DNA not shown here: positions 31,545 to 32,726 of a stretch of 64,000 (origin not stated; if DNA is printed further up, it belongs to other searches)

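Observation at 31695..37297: Functionally unassigned Fe-S ATPase module: tandem ferredoxin-insert MinD-type ATPases + NifX-like protein + DUF5320-like protein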

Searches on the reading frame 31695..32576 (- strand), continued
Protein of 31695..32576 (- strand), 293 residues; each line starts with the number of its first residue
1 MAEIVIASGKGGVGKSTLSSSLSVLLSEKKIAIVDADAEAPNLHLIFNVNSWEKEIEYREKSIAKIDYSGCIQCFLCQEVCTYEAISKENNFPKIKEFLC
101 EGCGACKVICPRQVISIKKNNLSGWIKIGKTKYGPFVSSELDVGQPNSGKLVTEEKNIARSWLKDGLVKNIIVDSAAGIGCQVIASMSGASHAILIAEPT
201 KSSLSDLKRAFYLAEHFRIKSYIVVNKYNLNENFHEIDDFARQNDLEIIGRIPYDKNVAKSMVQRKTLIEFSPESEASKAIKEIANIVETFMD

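Call 54: find_encoding_contigs(protein=P0080, flank=10000, max_places=1)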
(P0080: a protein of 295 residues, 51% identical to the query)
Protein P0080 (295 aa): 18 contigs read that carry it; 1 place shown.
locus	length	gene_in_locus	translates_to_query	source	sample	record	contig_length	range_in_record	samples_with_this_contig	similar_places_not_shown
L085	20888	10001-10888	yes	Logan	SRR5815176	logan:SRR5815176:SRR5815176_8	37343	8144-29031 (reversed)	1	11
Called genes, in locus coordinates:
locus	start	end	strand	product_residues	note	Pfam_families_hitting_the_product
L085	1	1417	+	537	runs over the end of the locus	PF01144:CoA_trans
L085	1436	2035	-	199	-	PF00227:Proteasome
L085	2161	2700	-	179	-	PF00571:CBS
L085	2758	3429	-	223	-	PF12802:MarR_2 (weak), PF12840:HTH_20, PF13412:HTH_24, PF01022:HTH_5, PF09339:HTH_IclR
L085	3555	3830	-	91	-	PF01918:Alba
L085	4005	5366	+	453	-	PF00206:Lyase_1, PF08328:ASL_C, PF10397:ADSL_C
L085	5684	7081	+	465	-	PF17125:Methyltr_RsmF_N, PF22458:RsmF-B_ferredox, PF01728:FtsJ, PF01189:Methyltr_RsmB-F, PF13847:Methyltransf_31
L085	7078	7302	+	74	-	-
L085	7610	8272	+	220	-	-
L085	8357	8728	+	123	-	-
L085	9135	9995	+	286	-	PF00142:Fer4_NifH (faint), PF01656:CbiA, PF10609:ParA, PF00037:Fer4 (faint), PF12797:Fer4_2 (faint), PF14697:Fer4_21, PF12838:Fer4_7 (weak), PF13187:Fer4_9 (weak), +2 more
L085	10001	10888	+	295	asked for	PF01656:CbiA, PF02374:ArsA_ATPase (weak), PF10609:ParA, PF13614:AAA_31, PF00037:Fer4 (weak), PF13237:Fer4_10 (weak), PF14697:Fer4_21, PF12838:Fer4_7 (weak), +5 more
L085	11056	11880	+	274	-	PF04055:Radical_SAM, PF13353:Fer4_12 (weak)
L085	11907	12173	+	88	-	-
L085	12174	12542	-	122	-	PF02001:DUF134, PF04545:Sigma70_r4, PF08281:Sigma70_r4_2, PF13384:HTH_23 (weak)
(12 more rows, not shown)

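Call 64: find_encoding_contigs(protein=P0009, flank=10000, max_places=1)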
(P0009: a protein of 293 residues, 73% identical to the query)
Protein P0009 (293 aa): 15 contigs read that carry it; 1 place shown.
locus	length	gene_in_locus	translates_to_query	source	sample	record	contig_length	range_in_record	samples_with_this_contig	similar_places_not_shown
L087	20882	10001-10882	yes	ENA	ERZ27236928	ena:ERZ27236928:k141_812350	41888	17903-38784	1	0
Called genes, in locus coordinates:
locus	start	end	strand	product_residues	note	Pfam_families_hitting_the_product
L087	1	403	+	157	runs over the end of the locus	PF13404:HTH_AsnC-type, PF13412:HTH_24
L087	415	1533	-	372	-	PF06032:S-Me-THD_N, PF20906:S-Me-THD_C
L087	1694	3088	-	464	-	PF00144:Beta-lactamase, PF13969:Pab87_oct (weak)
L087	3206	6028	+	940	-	PF00496:SBP_bac_5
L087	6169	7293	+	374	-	PF02746:MR_MLE_N, PF07476:MAAL_C (faint), PF13378:MR_MLE_C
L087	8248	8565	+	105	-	PF01883:FeS_assembly_P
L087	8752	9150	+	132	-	PF02579:Nitro_FeMo-Co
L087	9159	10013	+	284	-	PF00142:Fer4_NifH (faint), PF01656:CbiA, PF10609:ParA, PF13614:AAA_31 (weak), PF12838:Fer4_7 (weak), PF14697:Fer4_21 (weak), PF13187:Fer4_9 (weak), PF00037:Fer4 (weak), +4 more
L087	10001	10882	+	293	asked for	PF00142:Fer4_NifH (faint), PF01656:CbiA, PF02374:ArsA_ATPase (faint), PF06564:CBP_BcsQ (faint), PF10609:ParA, PF12838:Fer4_7 (faint), PF00037:Fer4 (faint), PF14697:Fer4_21, +1 more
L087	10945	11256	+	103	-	PF17253:DUF5320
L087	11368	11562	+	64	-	PF02001:DUF134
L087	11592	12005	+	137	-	PF00582:Usp (weak)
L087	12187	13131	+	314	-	PF04055:Radical_SAM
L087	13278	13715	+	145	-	PF08821:CGGC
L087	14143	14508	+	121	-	PF01022:HTH_5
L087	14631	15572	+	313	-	PF13593:SBF_like, PF01758:SBF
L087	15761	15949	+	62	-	-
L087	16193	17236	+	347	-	PF13593:SBF_like, PF01758:SBF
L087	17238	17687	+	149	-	PF00582:Usp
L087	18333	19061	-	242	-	PF02627:CMD (weak)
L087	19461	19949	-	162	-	-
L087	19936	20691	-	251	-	PF02627:CMD (weak)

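Call 65: find_encoding_contigs(protein=P0014, flank=10000, max_places=1)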
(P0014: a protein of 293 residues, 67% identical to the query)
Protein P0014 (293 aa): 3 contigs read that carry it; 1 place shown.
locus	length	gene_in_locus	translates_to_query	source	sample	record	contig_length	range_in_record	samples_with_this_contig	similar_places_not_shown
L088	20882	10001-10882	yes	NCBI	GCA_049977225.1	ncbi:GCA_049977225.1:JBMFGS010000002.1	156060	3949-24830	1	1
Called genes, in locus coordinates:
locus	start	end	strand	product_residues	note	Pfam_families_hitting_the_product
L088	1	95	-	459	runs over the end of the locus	PF02629:CoA_binding, PF13380:CoA_binding_2, PF13607:Succ_CoA_lig, PF19045:Ligase_CoA_2 (weak)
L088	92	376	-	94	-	PF18446:DUF5611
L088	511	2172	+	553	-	-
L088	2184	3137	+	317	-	PF01946:Thi4 (faint), PF00890:FAD_binding_2 (weak), PF01134:GIDA (faint), PF01262:AlaDh_PNT_C (faint), PF07992:Pyr_redox_2, PF12831:FAD_oxidored (weak), PF13738:Pyr_redox_3, PF00070:Pyr_redox, +3 more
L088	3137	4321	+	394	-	PF01979:Amidohydro_1, PF07969:Amidohydro_3 (faint)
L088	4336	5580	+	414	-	PF00162:PGK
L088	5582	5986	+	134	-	PF02996:Prefoldin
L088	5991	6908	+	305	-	PF13604:AAA_30 (weak), PF00448:SRP54, PF13401:AAA_22 (weak), PF13207:AAA_17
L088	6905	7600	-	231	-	PF01381:HTH_3, PF12844:HTH_19, PF13560:HTH_31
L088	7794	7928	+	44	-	-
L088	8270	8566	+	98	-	PF01883:FeS_assembly_P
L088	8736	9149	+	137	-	PF02579:Nitro_FeMo-Co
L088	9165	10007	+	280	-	PF01656:CbiA, PF10609:ParA, PF13614:AAA_31 (faint), PF00037:Fer4 (faint), PF13237:Fer4_10 (faint), PF14697:Fer4_21 (weak), PF12838:Fer4_7 (weak), PF13187:Fer4_9 (weak), +2 more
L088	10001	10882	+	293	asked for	PF00142:Fer4_NifH (faint), PF01656:CbiA, PF02374:ArsA_ATPase (weak), PF10609:ParA, PF13484:Fer4_16 (faint), PF12838:Fer4_7 (faint), PF00037:Fer4 (faint), PF14697:Fer4_21, +4 more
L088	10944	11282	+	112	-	PF17253:DUF5320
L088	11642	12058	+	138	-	PF00582:Usp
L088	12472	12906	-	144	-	PF01930:Cas_Cas4, PF12705:PDDEXK_1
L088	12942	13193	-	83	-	-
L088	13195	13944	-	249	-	PF09754:PAC2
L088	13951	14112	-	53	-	PF04135:Nop10p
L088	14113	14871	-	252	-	PF00575:S1, PF07541:EIF_2_alpha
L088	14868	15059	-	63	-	PF01667:Ribosomal_S27e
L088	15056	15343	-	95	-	PF00935:Ribosomal_L44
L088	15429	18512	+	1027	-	PF00133:tRNA-synt_1, PF09334:tRNA-synt_1g (weak), PF08264:Anticodon_1, PF19302:DUF5915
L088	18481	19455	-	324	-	PF04981:NMD3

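Call 66: find_encoding_contigs(protein=P0069, flank=10000, max_places=1)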
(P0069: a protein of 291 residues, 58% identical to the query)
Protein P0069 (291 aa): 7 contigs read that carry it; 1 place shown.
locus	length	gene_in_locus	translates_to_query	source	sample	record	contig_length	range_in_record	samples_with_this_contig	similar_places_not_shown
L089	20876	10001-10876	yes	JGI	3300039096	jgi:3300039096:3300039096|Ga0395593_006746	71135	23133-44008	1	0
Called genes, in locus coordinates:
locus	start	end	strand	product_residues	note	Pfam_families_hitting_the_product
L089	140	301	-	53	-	-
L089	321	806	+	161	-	PF01881:Cas_Cas6_C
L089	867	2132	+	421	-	PF03453:MoeA_N, PF00994:MoCF_biosynth, PF03454:MoeA_C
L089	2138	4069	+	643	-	PF03453:MoeA_N, PF00994:MoCF_biosynth, PF03454:MoeA_C, PF12727:PBP_like, PF13531:SBP_bac_11 (weak)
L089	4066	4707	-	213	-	PF00702:Hydrolase, PF08282:Hydrolase_3 (faint), PF12710:HAD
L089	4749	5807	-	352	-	PF01168:Ala_racemase_N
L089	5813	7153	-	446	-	PF00202:Aminotran_3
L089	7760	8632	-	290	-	PF24096:DUF7379 (faint)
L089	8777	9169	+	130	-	PF02579:Nitro_FeMo-Co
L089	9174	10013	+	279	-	PF01656:CbiA, PF10609:ParA, PF13614:AAA_31 (weak), PF00037:Fer4 (faint), PF13237:Fer4_10 (faint), PF12838:Fer4_7 (weak), PF13187:Fer4_9, PF14697:Fer4_21, +3 more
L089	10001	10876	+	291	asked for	PF00142:Fer4_NifH (faint), PF01656:CbiA, PF10609:ParA, PF12838:Fer4_7 (faint), PF00037:Fer4 (weak), PF12837:Fer4_6 (weak), PF13237:Fer4_10 (weak), PF14697:Fer4_21, +3 more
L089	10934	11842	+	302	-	PF01063:Aminotran_4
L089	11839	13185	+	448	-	PF01946:Thi4 (faint), PF03486:HI0933_like (faint), PF07992:Pyr_redox_2, PF00070:Pyr_redox, PF13738:Pyr_redox_3 (weak), PF02852:Pyr_redox_dim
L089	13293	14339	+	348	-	-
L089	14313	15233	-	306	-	PF22082:TtuA_LIM_N, PF02540:NAD_synthase (weak), PF01171:ATP_bind_3, PF01507:PAPS_reduct (weak)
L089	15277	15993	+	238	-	PF01978:TrmB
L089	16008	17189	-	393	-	PF00082:Peptidase_S8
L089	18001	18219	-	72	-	-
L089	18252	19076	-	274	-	PF00122:E1-E2_ATPase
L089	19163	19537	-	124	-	PF04945:YHS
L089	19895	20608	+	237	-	PF00106:adh_short, PF01073:3Beta_HSD, PF01370:Epimerase, PF16363:GDP_Man_Dehyd (weak), PF13561:adh_short_C2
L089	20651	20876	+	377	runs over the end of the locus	PF02771:Acyl-CoA_dh_N, PF02770:Acyl-CoA_dh_M, PF00441:Acyl-CoA_dh_1, PF08028:Acyl-CoA_dh_2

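Call 74: search_protein_families(library=padloc, proteins=[window:31695-32576:-], max_evalue=0.001)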
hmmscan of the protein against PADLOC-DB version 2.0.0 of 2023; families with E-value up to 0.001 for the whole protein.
window:31695-32576:- (293 aa): 0 families

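Call 78: predict_structure(alignment_id=A4)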
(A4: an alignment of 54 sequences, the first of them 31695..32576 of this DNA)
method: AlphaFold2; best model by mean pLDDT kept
length: 293 residues; sequences in the alignment: 54
mean_pLDDT: 93.9   pTM: 0.84
mean pLDDT of the five models: 93.9, 93.7, 92.7, 92.1, 91.6
residues with pLDDT >= 90: 245; 70-90: 44; 50-70: 4; < 50: 0
segments of 3 or more residues with pLDDT < 50: none
pLDDT, mean of each block of 10 residues (from residue 1): 92 92 98 93 95 92 92 96 93 91 94 94 92 96 76 95 97 89 91 97 94 95 97 96 98 97 97 98 98 92
secondary structure, 60 per line:
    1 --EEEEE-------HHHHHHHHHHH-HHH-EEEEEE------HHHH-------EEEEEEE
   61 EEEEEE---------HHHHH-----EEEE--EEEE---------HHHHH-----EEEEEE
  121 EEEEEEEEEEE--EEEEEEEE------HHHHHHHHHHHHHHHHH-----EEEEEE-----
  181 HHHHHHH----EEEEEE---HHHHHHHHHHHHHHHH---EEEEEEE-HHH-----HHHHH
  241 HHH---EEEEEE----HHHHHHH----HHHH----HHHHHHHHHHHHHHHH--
elements in order: E3-7 H15-25 E31-36 H43-46 E54-66 H76-80 E86-89 E92-95 H105-109 E115-131 E134-141 H148-164 E170-175 H181-187 E192-197 H201-216 E220-226 H236-243 E247-252 H257-263 H268-271 H276-291

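Call 80: fold_search(model_id=the predicted structure, library=pdb)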
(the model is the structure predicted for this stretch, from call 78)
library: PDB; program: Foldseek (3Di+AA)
matches with E <= 10: 1417; with E <= 0.001: 293
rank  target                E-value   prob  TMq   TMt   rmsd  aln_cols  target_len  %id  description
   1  1hyq                  1.9e-15  1.00  0.62  0.76   9.9       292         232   22  MIND BACTERIAL CELL DIVISION REGULATOR FROM A. FULGIDUS (released 2001-03-14)
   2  1ion                  9.7e-15  1.00  0.61  0.73   8.9       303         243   19  THE SEPTUM SITE-DETERMINING PROTEIN MIND COMPLEXED WITH MG-ADP FROM PYROCOCCUS HORIKOSHII OT3 (released 2001-09-26)
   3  3r9j_A                2.1e-14  1.00  0.61  0.71  12.4       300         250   19  4.3A resolution structure of a MinD-MinE(I24N) protein complex (released 2011-08-17)
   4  3r9j_B                2.6e-14  1.00  0.61  0.71  12.3       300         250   19  4.3A resolution structure of a MinD-MinE(I24N) protein complex (released 2011-08-17)
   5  6riq_C                2.6e-14  1.00  0.59  0.68  12.3       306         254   21  MinCD filament from Pseudomonas aeruginosa (released 2019-06-19)
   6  1g3q                  3.5e-14  1.00  0.62  0.76   9.6       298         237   19  CRYSTAL STRUCTURE ANALYSIS OF PYROCOCCUS FURIOSUS CELL DIVISION ATPASE MIND (released 2001-04-21)
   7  3q9l_A                4.2e-14  1.00  0.60  0.68  11.6       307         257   20  The structure of the dimeric E.coli MinD-ATP complex (released 2011-01-26)
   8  3r9i_B                8.2e-14  1.00  0.59  0.68  12.2       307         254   19  2.6A resolution structure of MinD complexed with MinE (12-31) peptide (released 2011-08-17)
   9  4v03_B                1.1e-13  1.00  0.57  0.69  12.2       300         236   23  MinD cell division protein, Aquifex aeolicus (released 2015-01-14)
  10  4v03_A                1.9e-13  1.00  0.60  0.73   8.9       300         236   22  MinD cell division protein, Aquifex aeolicus (released 2015-01-14)
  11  5j1j_B                2.2e-13  1.00  0.60  0.70   9.3       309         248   18  Structure of FleN-AMPPNP complex (released 2017-03-29)
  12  4v02_B                2.2e-13  1.00  0.58  0.69   9.9       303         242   22  MinC:MinD cell division protein complex, Aquifex aeolicus (released 2015-01-14)
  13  4v02_A                3.5e-13  1.00  0.58  0.69   9.2       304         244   23  MinC:MinD cell division protein complex, Aquifex aeolicus (released 2015-01-14)
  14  4rz2_A                7.8e-13  1.00  0.57  0.64  12.5       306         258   16  Crystal structure of the MinD-like ATPase FlhG (released 2015-03-04)
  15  5j1j_A                2.1e-12  1.00  0.58  0.62  11.3       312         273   18  Structure of FleN-AMPPNP complex (released 2017-03-29)
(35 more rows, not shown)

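Call 81: search_protein_families(library=ncbifam, proteins=[L005:2653-3900:+, L005:1170-2162:+, L019:10164-11450:+, L016:7891-8553:+], max_evalue=0.00001)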
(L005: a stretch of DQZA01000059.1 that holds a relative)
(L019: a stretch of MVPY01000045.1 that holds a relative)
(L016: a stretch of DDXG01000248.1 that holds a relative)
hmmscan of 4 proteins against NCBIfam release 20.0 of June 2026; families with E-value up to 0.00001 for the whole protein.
L005:2653-3900:+ (415 aa): 13 families
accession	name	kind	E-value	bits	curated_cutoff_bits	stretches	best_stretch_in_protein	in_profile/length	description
NF041136.1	MrpORP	equivalog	3.6e-153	510.2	450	1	29-406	2-365/365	iron-sulfur cluster carrier protein MrpORP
NF008669.0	PRK11670.1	equivalog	3.8e-63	213.6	348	1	30-278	105-350/369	iron-sulfur cluster carrier protein ApbC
TIGR01969.1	minD_arch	subfamily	6.8e-16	58.2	201.75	1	35-75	3-43/251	cell division ATPase MinD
TIGR01968.1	minD_bact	equivalog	7.3e-13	48.5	212.9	1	35-82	4-51/261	septum site-determining protein MinD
NF047398.1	AAA_KGGVGR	domain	4.8e-10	40.1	90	1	35-81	5-51/190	KGGVGR-motif variant AAA ATPase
NF041546.1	ParA_partition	equivalog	9.4e-10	38.4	180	1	35-70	2-37/203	ParA family partition ATPase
TIGR01007.1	eps_fam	subfamily_domain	6.1e-08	32.5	108.05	0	34-75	19-60/204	polysaccharide biosynthesis tyrosine autokinase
TIGR04291.1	arsen_driv_ArsA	equivalog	2e-07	30.1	650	1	23-69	310-356/565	arsenical pump-driving ATPase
NF053622.1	ATPseBagAMYCTU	equivalog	2.3e-07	30.6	400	1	32-70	6-44/325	ATPase BagA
NF008079.0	PRK10818.1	equivalog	7.9e-07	28.7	508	0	35-71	5-41/270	septum site-determining protein MinD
TIGR03453.1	partition_RepA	equivalog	3.4e-06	26.2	348.45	0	20-83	91-154/387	plasmid partitioning protein RepA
TIGR01290.1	nifB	equivalog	6.1e-06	25.2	343.65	0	264-390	297-426/441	nitrogenase cofactor biosynthesis protein NifB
TIGR03371.1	cellulose_yhjQ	equivalog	6.6e-06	25.8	157.85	0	34-72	3-41/246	cellulose biosynthesis protein BcsQ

L005:1170-2162:+ (330 aa): 1 family
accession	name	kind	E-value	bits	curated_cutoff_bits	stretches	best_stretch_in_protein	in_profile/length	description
NF041136.1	MrpORP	equivalog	4.4e-50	171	450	2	175-321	235-365/365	iron-sulfur cluster carrier protein MrpORP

L019:10164-11450:+ (428 aa): 11 families
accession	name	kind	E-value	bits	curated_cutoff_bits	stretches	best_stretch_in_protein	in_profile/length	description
TIGR01297.1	CDF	superfamily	1.9e-79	266.9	82.35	1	36-315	2-284/285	cation diffusion facilitator family transporter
NF033616.1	CDF_MamB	equivalog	9.8e-58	195.9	350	1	36-313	6-283/284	magnetosome biogenesis CDF transporter MamB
NF033615.1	CDF_MamM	equivalog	7e-57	192.9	350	1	38-314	11-289/290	magnetosome biogenesis CDF transporter MamM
NF050169.1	CatEfflxFieF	equivalog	2.9e-47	161.3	420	1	38-307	7-276/282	cation efflux pump FieF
NF052621.1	MngEfTpMntE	equivalog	1.9e-46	158.8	500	1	52-316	19-284/293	manganese efflux transporter MntE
NF007064.0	PRK09509.1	equivalog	2.9e-45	154.6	447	1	36-307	10-281/300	CDF family cation-efflux transporter FieF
NF040994.1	MamV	equivalog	9.5e-43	146.5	500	1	36-317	11-288/319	CDF transporter MamV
NF052602.1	Zn_efflux_Cdf31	equivalog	8e-40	137.1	460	1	44-316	15-292/299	CDF family zinc efflux transporter Cdf31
NF002923.0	PRK03557.1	equivalog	9.8e-21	74.3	408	1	48-275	30-257/313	CDF family zinc transporter ZitB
NF033827.1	CDF_efflux_DmeF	equivalog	2e-11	43.8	250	1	47-155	26-134/309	CDF family Co(II)/Ni(II) efflux transporter DmeF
NF041136.1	MrpORP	equivalog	1e-06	28.3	450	1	284-411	232-347/365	iron-sulfur cluster carrier protein MrpORP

L016:7891-8553:+ (220 aa): 1 family
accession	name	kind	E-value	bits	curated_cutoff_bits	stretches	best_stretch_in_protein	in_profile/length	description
NF041136.1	MrpORP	equivalog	3.8e-37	128.4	450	1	102-211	258-365/365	iron-sulfur cluster carrier protein MrpORP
